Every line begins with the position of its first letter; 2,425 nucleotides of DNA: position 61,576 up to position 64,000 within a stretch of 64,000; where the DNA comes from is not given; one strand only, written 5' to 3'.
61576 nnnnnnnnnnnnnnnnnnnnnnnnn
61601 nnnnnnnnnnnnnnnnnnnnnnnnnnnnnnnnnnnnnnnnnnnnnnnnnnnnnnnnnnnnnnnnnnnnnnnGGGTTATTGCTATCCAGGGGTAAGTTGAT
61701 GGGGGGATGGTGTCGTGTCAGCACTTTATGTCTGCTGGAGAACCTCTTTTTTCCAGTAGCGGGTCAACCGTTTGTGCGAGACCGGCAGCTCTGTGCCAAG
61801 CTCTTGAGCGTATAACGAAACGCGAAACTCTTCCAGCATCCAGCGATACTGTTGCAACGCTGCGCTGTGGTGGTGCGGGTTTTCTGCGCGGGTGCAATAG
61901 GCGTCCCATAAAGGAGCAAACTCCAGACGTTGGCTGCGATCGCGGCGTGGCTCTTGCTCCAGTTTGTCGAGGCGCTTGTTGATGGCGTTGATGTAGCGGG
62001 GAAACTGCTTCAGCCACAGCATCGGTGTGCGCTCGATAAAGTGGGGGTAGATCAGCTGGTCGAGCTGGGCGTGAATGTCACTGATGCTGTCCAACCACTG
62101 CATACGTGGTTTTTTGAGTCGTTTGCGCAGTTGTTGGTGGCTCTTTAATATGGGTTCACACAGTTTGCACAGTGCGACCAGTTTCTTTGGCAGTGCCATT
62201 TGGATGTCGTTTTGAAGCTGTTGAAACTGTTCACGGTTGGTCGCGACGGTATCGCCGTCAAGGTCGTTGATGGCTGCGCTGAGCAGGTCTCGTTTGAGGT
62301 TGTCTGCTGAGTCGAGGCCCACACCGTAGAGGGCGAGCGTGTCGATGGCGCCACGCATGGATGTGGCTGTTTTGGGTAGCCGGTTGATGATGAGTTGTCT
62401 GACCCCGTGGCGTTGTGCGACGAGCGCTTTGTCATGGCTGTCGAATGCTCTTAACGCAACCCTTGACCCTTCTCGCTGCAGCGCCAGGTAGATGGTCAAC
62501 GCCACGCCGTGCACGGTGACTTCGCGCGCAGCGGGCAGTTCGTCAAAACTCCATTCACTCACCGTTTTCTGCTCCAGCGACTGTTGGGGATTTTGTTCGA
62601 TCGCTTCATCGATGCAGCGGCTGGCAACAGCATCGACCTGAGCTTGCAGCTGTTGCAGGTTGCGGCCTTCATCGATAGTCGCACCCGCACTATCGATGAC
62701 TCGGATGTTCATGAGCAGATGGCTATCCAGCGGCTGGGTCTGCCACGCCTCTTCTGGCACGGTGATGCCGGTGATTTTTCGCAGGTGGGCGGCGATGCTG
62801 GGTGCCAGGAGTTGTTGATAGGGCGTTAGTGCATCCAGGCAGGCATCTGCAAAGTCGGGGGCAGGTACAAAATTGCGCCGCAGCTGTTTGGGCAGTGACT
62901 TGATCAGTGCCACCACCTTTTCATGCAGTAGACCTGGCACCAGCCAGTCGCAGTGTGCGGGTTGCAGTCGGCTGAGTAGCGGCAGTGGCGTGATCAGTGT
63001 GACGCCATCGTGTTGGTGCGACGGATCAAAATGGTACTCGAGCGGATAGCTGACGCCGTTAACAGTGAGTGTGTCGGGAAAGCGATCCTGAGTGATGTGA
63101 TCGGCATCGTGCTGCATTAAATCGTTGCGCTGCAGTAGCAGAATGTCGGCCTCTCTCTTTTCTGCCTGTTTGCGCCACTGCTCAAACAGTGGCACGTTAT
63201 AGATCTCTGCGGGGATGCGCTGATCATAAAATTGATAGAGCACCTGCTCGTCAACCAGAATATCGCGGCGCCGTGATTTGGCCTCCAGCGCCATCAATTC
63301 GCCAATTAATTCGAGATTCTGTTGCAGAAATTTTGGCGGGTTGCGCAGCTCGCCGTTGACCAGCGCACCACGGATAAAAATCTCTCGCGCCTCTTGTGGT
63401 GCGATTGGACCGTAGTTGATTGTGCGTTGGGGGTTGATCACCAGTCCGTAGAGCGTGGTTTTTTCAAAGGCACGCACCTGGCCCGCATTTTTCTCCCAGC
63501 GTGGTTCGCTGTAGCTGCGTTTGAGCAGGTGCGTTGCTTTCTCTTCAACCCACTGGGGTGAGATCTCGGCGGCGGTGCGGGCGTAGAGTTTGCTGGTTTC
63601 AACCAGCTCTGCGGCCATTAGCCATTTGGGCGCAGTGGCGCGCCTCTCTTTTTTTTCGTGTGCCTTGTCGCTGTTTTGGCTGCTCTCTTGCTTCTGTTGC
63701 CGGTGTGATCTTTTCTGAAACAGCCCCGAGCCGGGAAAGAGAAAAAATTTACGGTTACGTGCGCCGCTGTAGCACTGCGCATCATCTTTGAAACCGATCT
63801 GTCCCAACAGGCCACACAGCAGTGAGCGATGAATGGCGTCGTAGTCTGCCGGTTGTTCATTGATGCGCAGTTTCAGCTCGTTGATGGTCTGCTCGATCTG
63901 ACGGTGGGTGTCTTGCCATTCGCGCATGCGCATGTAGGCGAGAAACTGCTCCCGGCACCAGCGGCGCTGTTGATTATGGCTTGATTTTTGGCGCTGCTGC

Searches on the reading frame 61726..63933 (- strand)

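Call 46: search_protein_families(library=pfam, proteins=[window:61726-63933:-], max_evalue=0.00001)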
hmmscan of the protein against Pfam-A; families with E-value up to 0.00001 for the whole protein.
window:61726-63933:- (735 aa): 2 families
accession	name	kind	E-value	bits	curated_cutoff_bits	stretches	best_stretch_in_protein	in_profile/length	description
PF11898.13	DUF3418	-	4.2e-198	660.1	25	1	150-729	2-582/582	Domain of unknown function (DUF3418)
PF07717.22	OB_NTP_bind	-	1.7e-12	47.8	29.5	1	34-135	1-82/83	Oligonucleotide/oligosaccharide-binding (OB)-fold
